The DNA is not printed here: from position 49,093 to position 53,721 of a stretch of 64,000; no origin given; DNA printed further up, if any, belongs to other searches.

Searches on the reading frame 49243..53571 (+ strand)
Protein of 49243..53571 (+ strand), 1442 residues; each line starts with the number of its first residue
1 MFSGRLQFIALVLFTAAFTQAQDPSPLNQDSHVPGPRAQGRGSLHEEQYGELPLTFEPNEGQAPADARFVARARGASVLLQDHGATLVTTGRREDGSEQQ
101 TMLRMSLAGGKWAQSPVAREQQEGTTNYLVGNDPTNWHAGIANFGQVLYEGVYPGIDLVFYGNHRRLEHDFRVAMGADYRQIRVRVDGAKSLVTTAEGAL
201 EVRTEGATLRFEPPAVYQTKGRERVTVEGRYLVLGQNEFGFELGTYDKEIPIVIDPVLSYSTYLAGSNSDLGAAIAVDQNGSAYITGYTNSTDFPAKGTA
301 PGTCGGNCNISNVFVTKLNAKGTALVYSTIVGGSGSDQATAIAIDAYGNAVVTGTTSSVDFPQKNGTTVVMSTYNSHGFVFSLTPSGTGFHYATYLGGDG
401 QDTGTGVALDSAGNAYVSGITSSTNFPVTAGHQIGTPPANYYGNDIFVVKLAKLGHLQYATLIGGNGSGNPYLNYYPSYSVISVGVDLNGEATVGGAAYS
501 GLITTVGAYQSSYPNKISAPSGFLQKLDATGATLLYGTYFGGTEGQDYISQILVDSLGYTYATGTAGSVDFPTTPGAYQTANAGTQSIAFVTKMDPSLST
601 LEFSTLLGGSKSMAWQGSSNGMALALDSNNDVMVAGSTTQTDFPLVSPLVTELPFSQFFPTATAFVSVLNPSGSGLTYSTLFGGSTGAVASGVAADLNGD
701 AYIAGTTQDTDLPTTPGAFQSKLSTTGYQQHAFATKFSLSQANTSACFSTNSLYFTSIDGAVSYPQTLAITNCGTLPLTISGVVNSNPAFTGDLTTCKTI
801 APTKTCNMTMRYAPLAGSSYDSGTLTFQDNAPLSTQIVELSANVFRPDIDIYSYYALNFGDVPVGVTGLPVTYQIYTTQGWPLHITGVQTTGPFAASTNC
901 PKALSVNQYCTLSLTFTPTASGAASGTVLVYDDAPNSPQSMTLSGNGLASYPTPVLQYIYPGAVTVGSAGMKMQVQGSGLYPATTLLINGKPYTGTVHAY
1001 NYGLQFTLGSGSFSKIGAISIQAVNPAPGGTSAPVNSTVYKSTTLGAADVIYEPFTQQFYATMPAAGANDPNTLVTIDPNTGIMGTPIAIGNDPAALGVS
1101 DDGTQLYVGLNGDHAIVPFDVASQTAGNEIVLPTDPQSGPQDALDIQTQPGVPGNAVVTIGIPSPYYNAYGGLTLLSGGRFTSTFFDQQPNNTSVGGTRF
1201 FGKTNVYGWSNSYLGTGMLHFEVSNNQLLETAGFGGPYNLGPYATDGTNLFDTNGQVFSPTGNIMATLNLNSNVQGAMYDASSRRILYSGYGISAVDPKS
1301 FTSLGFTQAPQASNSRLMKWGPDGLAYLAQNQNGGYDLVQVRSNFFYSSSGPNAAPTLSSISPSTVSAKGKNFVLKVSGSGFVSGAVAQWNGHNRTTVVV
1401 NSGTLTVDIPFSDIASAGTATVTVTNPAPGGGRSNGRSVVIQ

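Call 52: search_protein_families(library=pfam, proteins=[window:49243-53571:+], max_evalue=0.00001)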
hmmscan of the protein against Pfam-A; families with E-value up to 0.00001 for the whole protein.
window:49243-53571:+ (1442 aa): 6 families
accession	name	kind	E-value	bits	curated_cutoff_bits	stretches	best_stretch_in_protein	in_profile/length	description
PF25778.1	DUF7948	-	2.6e-53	181.7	27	1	56-257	1-214/214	Domain of unknown function (DUF7948)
PF06739.17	SBBP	-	4.4e-31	107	20.5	2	260-295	2-38/38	Beta-propeller repeat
PF15780.11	ASH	-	3.4e-07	30.8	27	0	766-837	27-98/98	Abnormal spindle-like microcephaly-assoc'd, ASPM-SPD-2-Hydin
PF22544.2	HYDIN_VesB_CFA65-like_Ig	-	3.6e-07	30.8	25.5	0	855-946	8-100/100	HYDIN/CFA65/VesB-like, Ig-like domain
PF07610.17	DUF1573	-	1.4e-06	28.7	26.1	0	867-946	17-97/98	Protein of unknown function (DUF1573)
PF22073.2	Cep192_D4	-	1.8e-06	28.5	35.5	0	896-947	58-111/112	Cep192 domain 4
